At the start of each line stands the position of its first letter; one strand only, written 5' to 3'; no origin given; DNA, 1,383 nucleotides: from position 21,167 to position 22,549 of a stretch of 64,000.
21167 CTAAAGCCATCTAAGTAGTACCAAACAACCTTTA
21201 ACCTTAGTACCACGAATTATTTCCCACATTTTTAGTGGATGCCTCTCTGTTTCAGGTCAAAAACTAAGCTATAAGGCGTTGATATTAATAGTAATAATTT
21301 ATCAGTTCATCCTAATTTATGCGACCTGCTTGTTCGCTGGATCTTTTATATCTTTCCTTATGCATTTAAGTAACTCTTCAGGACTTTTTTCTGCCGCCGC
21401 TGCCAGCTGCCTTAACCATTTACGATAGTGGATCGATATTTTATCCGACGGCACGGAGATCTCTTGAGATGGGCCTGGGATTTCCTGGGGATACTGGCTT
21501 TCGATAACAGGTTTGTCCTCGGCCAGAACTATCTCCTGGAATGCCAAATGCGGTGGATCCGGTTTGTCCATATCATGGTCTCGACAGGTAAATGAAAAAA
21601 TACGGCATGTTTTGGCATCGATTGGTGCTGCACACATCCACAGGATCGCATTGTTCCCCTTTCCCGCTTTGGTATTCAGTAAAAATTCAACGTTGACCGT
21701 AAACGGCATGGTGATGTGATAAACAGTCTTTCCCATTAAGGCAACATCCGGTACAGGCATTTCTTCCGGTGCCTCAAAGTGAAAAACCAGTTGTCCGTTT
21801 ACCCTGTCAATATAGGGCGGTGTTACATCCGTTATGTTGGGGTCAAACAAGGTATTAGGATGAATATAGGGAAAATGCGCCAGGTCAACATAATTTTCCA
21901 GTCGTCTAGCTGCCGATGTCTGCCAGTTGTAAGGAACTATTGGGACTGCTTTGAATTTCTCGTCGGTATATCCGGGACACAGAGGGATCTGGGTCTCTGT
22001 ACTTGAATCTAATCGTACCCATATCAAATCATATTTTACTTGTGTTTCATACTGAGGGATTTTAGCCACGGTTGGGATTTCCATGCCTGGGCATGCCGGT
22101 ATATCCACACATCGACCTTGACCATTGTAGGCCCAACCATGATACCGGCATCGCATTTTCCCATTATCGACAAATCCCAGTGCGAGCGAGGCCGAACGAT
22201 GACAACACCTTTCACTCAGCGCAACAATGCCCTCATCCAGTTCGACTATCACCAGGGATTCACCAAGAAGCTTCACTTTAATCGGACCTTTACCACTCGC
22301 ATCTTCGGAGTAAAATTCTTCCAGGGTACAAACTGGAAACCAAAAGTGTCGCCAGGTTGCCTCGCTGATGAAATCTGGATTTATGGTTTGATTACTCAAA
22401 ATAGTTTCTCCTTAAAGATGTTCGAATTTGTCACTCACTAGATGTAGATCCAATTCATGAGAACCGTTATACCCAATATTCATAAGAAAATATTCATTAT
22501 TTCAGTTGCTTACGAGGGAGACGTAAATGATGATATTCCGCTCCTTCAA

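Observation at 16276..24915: Cluster of three short VanA/TsaM-type Rieske oxygenase alpha subunits with two MFS transporters and a TonB-dependent receptor, but no reductase or ferredoxin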

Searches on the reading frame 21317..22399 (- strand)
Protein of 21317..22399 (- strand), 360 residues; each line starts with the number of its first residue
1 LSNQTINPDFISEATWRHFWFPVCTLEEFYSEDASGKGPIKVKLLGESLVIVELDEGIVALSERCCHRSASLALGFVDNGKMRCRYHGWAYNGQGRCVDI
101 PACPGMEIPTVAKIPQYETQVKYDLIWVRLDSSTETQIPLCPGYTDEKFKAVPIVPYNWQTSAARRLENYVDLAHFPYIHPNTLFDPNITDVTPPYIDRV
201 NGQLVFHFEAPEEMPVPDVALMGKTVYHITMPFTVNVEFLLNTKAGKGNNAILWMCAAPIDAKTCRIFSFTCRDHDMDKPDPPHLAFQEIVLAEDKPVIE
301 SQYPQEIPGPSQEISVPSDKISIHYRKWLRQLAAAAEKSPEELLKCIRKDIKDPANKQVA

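Call 3: search_protein_families(library=pfam, proteins=[window:21317-22399:-])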
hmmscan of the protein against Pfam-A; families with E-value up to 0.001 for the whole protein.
window:21317-22399:- (360 aa): 2 families
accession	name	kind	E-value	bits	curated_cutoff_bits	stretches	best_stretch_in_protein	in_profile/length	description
PF19112.6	VanA_C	-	1.7e-21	77.7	23.5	1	159-335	1-193/193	Vanillate O-demethylase oxygenase C-terminal domain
PF00355.32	Rieske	-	4.8e-19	68.5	20.3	1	20-105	2-83/88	Rieske [2Fe-2S] domain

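Call 4: search_protein_families(library=ncbifam, proteins=[window:21317-22399:-])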
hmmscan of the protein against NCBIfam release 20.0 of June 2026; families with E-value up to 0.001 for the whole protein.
window:21317-22399:- (360 aa): 6 families
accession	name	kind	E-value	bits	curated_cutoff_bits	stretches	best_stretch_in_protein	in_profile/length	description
NF052579.1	BetMthstMoxSdmAMthl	equivalog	4.3e-19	68.7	600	1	42-268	35-261/351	4beta-methylsterol monooxygenase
NF041683.1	ant_diox_AndAb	equivalog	6.4e-06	26.3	150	1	33-121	10-91/100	anthranilate 1,2-dioxygenase ferredoxin subunit AndAb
NF007422.0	PRK09965.1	equivalog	4.6e-05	23.4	113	1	47-131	24-101/106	bifunctional 3-phenylpropionate/cinnamic acid dioxygenase ferredoxin subunit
NF042946.1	3PPDioc_HcaE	equivalog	4.6e-05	22.6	830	1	46-101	60-118/450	3-phenylpropionate/cinnamic acid dioxygenase subunit alpha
NF041684.1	ant_diox_AndAc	equivalog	0.0002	20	750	1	41-107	63-132/418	anthranilate 1,2-dioxygenase large subunit AndAc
NF042948.2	3PPDioc_HcaC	equivalog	0.00033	20.9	150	1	39-102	17-82/105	3-phenylpropionate/cinnamic acid dioxygenase ferredoxin subunit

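Call 16: search_solved_structures(query=window:21317-22399:-, max_evalue=0.001, show_alignments=2)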
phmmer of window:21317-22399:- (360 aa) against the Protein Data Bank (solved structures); distinct sequences matched with E-value up to 0.001: 36.
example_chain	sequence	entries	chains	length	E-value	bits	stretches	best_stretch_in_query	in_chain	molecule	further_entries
6icp_A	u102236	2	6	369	3.3e-91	309.3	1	16-340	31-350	Methylxanthine N1-demethylase NdmA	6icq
6icl_A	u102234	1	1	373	2.9e-90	306.2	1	10-341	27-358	Methylxanthine N3-demethylase NdmB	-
6ick_A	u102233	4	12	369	5.8e-90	305.2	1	16-340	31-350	Methylxanthine N1-demethylase NdmA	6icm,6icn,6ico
6wn3_A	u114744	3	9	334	1.4e-30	109.7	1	41-193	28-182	SxtT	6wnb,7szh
6wnc_A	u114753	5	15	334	1.8e-30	109.4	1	42-333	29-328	SxtDIOX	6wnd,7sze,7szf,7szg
7fjl_A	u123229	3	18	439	3.2e-17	65.8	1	16-185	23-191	Rieske (2Fe-2S) domain protein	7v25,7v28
7qwt_A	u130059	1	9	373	2.6e-15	59.5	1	31-194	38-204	Rieske (2Fe-2S) domain protein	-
9ina_A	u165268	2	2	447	3.7e-15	59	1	16-208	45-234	Rieske (2Fe-2S) domain protein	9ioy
7fhr_A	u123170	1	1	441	2.8e-14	56.1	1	15-180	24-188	Putative Phthalate 4,5-dioxygenase, subunit alpha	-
4qdc_A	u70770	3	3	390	1.4e-11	47.2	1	38-181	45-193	3-ketosteroid 9alpha-hydroxylase oxygenase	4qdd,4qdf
4qdf_B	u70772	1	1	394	3e-11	46.2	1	38-182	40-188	3-ketosteroid 9alpha-hydroxylase oxygenase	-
3gkq_A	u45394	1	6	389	7.7e-10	41.5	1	13-183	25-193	Terminal oxygenase component of carbazole 1,9a-dioxygenase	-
3gcf_A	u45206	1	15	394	1.1e-09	41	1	30-183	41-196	Terminal oxygenase component of carbazole 1,9a-dioxygenase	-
3gb4_A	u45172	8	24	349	1.7e-09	40.4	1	26-181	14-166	DdmC | Dicamba O-demethylase, oxygenase component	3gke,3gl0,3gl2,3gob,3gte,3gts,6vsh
4nb9_A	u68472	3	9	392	3.8e-09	39.3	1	14-185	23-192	Terminal oxygenase component of carbazole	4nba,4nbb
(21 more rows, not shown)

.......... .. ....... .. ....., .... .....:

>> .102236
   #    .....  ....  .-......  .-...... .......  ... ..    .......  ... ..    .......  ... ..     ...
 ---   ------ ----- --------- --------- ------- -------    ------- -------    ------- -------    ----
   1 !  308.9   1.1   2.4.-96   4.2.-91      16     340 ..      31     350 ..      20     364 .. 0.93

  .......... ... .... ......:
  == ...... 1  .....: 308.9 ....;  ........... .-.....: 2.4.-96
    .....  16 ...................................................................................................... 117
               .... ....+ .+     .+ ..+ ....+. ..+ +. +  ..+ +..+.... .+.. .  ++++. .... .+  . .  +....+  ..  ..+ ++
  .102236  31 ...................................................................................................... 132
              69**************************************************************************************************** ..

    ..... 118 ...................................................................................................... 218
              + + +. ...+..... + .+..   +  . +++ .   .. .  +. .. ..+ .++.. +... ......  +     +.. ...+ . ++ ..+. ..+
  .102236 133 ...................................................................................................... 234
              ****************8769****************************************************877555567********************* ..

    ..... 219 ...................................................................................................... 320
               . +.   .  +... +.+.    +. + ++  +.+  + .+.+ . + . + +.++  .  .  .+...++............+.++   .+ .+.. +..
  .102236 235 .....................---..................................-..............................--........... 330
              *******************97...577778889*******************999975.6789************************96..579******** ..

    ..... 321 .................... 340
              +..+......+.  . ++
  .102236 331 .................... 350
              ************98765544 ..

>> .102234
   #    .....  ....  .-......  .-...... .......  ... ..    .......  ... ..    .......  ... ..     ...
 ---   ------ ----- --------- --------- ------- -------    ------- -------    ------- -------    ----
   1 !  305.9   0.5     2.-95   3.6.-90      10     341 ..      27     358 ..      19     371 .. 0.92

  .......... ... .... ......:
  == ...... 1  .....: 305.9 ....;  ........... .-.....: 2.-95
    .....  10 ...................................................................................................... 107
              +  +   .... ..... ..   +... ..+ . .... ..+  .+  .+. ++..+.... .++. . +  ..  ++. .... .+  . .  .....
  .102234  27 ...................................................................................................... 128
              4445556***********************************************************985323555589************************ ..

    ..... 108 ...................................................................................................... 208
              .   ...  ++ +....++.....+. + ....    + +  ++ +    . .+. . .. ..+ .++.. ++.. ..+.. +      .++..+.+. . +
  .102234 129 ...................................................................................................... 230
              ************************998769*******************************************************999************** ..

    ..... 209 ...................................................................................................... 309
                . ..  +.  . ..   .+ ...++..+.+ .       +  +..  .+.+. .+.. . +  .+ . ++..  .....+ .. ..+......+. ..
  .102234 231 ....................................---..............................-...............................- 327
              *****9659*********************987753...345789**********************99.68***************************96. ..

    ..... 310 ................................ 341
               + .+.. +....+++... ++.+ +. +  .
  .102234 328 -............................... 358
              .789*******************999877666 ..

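Call 19: find_encoding_contigs(protein=window:21317-22399:-, flank=10000, max_places=6)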
Protein window:21317-22399:- (360 aa): 2 contigs read that carry it; 2 places shown.
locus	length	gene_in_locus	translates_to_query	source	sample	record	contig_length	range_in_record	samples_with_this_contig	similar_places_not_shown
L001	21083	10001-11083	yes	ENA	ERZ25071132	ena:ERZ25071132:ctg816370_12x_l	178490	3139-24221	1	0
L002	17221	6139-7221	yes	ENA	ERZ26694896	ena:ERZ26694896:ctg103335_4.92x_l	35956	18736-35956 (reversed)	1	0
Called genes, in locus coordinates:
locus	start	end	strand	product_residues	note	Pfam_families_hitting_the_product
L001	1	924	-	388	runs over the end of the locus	PF13173:AAA_14, PF13635:DUF4143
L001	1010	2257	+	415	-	PF13173:AAA_14, PF13635:DUF4143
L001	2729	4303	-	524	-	PF00117:GATase, PF07722:Peptidase_C26, PF02540:NAD_synthase (weak), PF00958:GMP_synt_C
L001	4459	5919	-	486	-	PF00478:IMPDH, PF03060:NMO (faint), PF00571:CBS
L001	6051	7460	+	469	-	PF13742:tRNA_anti_2, PF01336:tRNA_anti-codon, PF02601:Exonuc_VII_L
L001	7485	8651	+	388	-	PF07690:MFS_1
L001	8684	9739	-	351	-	PF00355:Rieske, PF19112:VanA_C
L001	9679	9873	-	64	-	-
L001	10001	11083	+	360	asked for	PF00355:Rieske, PF19112:VanA_C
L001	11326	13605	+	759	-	PF07715:Plug, PF00593:TonB_dep_Rec_b-barrel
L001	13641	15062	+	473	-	PF07690:MFS_1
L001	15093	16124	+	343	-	PF00355:Rieske, PF19112:VanA_C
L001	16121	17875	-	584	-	PF02776:TPP_enzyme_N, PF00205:TPP_enzyme_M, PF02775:TPP_enzyme_C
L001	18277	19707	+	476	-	PF00202:Aminotran_3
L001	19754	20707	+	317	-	PF01515:PTA_PTB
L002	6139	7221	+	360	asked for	PF00355:Rieske, PF19112:VanA_C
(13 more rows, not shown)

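Call 20: find_homologous_proteins(query=window:21317-22399:-, max_evalue=1e-20)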
Query window:21317-22399:- (360 aa): 135 proteins with E <= 1e-20 among 1695 candidates; the best 120 are listed.
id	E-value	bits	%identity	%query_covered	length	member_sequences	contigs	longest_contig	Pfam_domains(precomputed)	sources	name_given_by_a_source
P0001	3.2e-252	854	100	100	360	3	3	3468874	PF00355.33,PF19112.7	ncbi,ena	-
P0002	9.0e-207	705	81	100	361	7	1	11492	PF00355.33,PF19112.7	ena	-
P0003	6.8e-150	517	63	96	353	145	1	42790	PF00355.33,PF19112.7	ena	-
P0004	8.6e-148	510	61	98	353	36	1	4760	PF00355.33,PF19112.7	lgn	-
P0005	2.9e-147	509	64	93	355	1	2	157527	PF00355.33,PF19112.7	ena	-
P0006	2.4e-146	506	60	97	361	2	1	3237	PF00355.33,PF19112.7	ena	-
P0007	2.1e-142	493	59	99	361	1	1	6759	PF00355.33,PF19112.7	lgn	-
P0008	1.4e-139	483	58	97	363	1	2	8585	PF00355.33,PF19112.7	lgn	-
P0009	2.9e-139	482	59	96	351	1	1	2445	PF00355.33,PF19112.7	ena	-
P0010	3.4e-138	479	57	99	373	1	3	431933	PF00355.33,PF19112.7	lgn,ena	-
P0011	1.2e-117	411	52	95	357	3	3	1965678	PF00355.33,PF19112.7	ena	-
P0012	3.2e-114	400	52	92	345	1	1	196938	PF00355.33,PF19112.7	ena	-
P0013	4.4e-110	386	50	94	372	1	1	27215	PF00355.33,PF19112.7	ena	-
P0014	1.1e-107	378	50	95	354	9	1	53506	PF00355.33,PF19112.7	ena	-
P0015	2.4e-107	377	50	93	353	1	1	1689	PF00355.33,PF19112.7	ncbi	-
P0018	1.1e-105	372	48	94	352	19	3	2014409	PF00355.33,PF19112.7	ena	-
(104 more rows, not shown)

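Call 23: find_related_loci(query=A1, collection=genome_contigs, flank=10000)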
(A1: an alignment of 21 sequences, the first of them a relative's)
Query A1 (360 aa) in genome_contigs; peptide patterns used: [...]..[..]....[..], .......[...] (x = any residue, [..] = any of these).
596 stretches matched a pattern; 562 encode a relative of the query (tblastn E <= 1e-3); the best 80 are kept; 78 distinct loci.
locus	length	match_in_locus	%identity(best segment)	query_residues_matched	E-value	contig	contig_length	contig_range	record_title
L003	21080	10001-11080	78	1-360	0e+0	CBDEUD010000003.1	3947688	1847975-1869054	MAG: Gammaproteobacteria bacterium isolate 6e6111ba-c27c-4040-81f0-885b4b8a4f34 genome assembly, contig: contig_3, whole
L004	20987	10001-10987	66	10-337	5e-152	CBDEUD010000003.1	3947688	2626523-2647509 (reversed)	MAG: Gammaproteobacteria bacterium isolate 6e6111ba-c27c-4040-81f0-885b4b8a4f34 genome assembly, contig: contig_3, whole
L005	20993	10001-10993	66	10-339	7e-152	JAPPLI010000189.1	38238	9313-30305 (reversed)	MAG: Gammaproteobacteria bacterium isolate RHO3_bin_19 NODE_2110_length_38238_cov_47.958882, whole genome shotgun sequen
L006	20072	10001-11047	63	1-350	7e-152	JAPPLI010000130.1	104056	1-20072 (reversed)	MAG: Gammaproteobacteria bacterium isolate RHO3_bin_19 NODE_477_length_104056_cov_53.823136, whole genome shotgun sequen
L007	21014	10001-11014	64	1-337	3e-151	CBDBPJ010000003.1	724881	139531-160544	MAG: Gammaproteobacteria bacterium isolate bb6b15c1-335f-4c8a-84a7-a05bc1b1d3fd genome assembly, contig: contig_3, whole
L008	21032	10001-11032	63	1-345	3e-150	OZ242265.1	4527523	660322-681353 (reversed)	MAG: Gammaproteobacteria bacterium isolate e770b403-878d-4ab6-9ba2-f911db374a53 genome assembly, chromosome: 1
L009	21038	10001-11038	62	1-347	4e-150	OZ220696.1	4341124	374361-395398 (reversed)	MAG: Gammaproteobacteria bacterium isolate 0e11e2d6-1b48-4829-982c-b9eef2b3ec67 genome assembly, chromosome: 1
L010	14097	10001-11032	63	1-345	3e-150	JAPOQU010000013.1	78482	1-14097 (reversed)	MAG: Gammaproteobacteria bacterium isolate APA_bin_93 c_000000067676, whole genome shotgun sequence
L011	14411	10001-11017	63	1-338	1e-149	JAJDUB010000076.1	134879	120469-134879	MAG: Gammaproteobacteria bacterium isolate jk18x1bzbins.61 k141_739653, whole genome shotgun sequence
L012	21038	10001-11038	62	1-347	1e-149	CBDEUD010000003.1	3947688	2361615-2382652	MAG: Gammaproteobacteria bacterium isolate 6e6111ba-c27c-4040-81f0-885b4b8a4f34 genome assembly, contig: contig_3, whole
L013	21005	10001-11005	64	10-345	1e-148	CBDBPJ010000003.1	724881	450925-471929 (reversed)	MAG: Gammaproteobacteria bacterium isolate bb6b15c1-335f-4c8a-84a7-a05bc1b1d3fd genome assembly, contig: contig_3, whole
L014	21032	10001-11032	61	1-345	3e-148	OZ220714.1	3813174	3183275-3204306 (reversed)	MAG: Gammaproteobacteria bacterium isolate 1a8f7f40-8cb6-4f94-a6e0-ecd99667d799 genome assembly, chromosome: 1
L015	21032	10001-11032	63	1-345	2e-150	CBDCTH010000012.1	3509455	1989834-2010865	MAG: Gammaproteobacteria bacterium isolate a8af13e8-0241-4292-a4be-8c867e9427f0 genome assembly, contig: contig_12, whol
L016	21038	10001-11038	50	2-348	3e-113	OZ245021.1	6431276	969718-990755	MAG: Gammaproteobacteria bacterium isolate 67a87912-4c7a-4147-b5b2-fff17a58665b genome assembly, chromosome: 1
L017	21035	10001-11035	49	10-358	5e-113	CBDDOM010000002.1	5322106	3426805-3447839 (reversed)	MAG: Alphaproteobacteria bacterium isolate 78d396fd-9330-4943-9dc2-f94f35060de0 genome assembly, contig: contig_2, whole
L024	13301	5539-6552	48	10-352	6e-109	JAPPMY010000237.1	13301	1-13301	MAG: Rhodospirillales bacterium isolate RHO3_bin_58 NODE_6358_length_13301_cov_26.495546, whole genome shotgun sequence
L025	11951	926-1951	48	1-347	5e-109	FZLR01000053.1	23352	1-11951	Rhodospirillaceae bacterium Spongia_Bin9 genome assembly, contig: NODE_53_length_23352_cov_5.19294, whole genome shotgun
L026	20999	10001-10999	48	10-347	5e-108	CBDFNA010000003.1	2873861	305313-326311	MAG: Alphaproteobacteria bacterium isolate 456df9e9-cc6a-4da3-9ba1-058004e9e0f4 genome assembly, contig: contig_3, whole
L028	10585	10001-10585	78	1-195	4e-106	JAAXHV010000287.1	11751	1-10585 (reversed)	MAG: Gammaproteobacteria bacterium isolate Plut_88898 unfiltered_Plut_88898_genomic_contig_1040884, whole genome shotgun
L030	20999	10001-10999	48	10-347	2e-107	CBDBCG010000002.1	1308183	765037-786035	MAG: Alphaproteobacteria bacterium isolate 0bf2ae11-f7ef-4b98-947a-5f0f4121c03f genome assembly, contig: contig_2, whole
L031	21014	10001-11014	46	10-352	1e-104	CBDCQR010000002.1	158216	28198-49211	MAG: Alphaproteobacteria bacterium isolate 0c7eebbd-8401-49bd-bf8d-b91b5e99145f genome assembly, contig: contig_2, whole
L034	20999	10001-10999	46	10-347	1e-103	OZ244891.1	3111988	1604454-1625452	MAG: Alphaproteobacteria bacterium isolate e7b8784a-d0b7-4d7c-aae0-ac4051ab9044 genome assembly, chromosome: 1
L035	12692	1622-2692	45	3-360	3e-103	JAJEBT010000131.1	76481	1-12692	MAG: Alphaproteobacteria bacterium isolate jk18x9bins.50 k141_72679, whole genome shotgun sequence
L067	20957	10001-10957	46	19-337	5e-89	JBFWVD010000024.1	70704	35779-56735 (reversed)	MAG: Acidimicrobiia bacterium isolate CA_2019_TPBF_86 NODE_2957_length_70704_cov_5.629709_TPBF, whole genome shotgun seq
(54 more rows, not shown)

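Call 27: find_encoding_contigs(protein=P0005, flank=10000, max_places=3)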
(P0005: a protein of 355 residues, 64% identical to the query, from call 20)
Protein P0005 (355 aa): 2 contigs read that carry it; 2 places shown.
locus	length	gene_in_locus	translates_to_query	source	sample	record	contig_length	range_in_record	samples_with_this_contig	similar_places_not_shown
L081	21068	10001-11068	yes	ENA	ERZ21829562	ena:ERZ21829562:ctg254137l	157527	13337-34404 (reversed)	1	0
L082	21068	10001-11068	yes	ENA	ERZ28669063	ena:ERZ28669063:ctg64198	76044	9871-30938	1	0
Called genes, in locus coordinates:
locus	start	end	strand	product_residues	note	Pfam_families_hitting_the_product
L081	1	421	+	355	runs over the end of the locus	PF00355:Rieske, PF19112:VanA_C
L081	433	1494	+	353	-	PF00355:Rieske, PF19112:VanA_C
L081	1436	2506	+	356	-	PF19298:KshA_C (faint), PF00355:Rieske, PF13806:Rieske_2 (faint), PF19112:VanA_C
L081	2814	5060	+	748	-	PF07715:Plug, PF00593:TonB_dep_Rec_b-barrel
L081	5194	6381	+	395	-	PF07690:MFS_1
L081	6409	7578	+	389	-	PF07690:MFS_1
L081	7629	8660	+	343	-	-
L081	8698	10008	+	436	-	PF00860:Xan_ur_permease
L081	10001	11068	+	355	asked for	PF00355:Rieske, PF19112:VanA_C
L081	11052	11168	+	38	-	-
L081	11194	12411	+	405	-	PF01571:GCV_T, PF08669:GCV_T_C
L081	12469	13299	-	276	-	PF00165:HTH_AraC (weak), PF12833:HTH_18, PF00165:HTH_AraC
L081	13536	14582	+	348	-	PF00962:A_deaminase, PF19326:AMP_deaminase (weak)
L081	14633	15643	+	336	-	PF00355:Rieske, PF19112:VanA_C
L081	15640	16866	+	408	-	PF01571:GCV_T, PF08669:GCV_T_C (weak)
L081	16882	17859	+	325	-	PF00355:Rieske, PF19112:VanA_C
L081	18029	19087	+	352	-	PF00355:Rieske, PF19112:VanA_C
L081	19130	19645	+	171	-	PF09349:OHCU_decarbox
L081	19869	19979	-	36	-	-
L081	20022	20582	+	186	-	PF00589:Phage_integrase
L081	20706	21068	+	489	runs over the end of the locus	PF27155:Y4rL_C, PF22483:Mu-transpos_C_2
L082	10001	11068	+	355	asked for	PF00355:Rieske, PF19112:VanA_C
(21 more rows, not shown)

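Call 28: find_encoding_contigs(protein=P0010, flank=10000, max_places=3)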
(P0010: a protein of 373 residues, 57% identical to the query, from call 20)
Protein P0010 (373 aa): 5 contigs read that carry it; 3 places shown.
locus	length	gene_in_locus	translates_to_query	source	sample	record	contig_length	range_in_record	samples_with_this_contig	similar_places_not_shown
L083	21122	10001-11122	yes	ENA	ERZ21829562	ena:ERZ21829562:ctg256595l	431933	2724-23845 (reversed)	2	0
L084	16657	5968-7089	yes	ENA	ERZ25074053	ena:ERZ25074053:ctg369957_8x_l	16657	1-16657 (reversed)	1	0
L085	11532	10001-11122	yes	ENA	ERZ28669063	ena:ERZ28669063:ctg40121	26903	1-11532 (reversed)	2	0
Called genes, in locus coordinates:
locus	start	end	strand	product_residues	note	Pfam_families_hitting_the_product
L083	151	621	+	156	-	-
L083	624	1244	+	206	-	PF08937:ThsB_TIR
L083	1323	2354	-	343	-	PF00589:Phage_integrase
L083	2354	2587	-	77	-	-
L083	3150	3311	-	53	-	-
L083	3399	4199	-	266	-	PF01693:Cauli_VI, PF00075:RNase_H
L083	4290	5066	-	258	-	PF00075:RNase_H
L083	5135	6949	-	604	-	-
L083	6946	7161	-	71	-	-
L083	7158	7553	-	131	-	-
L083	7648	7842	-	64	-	PF12728:HTH_17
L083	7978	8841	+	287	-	-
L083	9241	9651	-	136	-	-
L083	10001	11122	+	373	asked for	PF00355:Rieske, PF19112:VanA_C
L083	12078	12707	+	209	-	PF00589:Phage_integrase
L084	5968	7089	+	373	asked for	PF00355:Rieske, PF19112:VanA_C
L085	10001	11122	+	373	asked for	PF00355:Rieske, PF19112:VanA_C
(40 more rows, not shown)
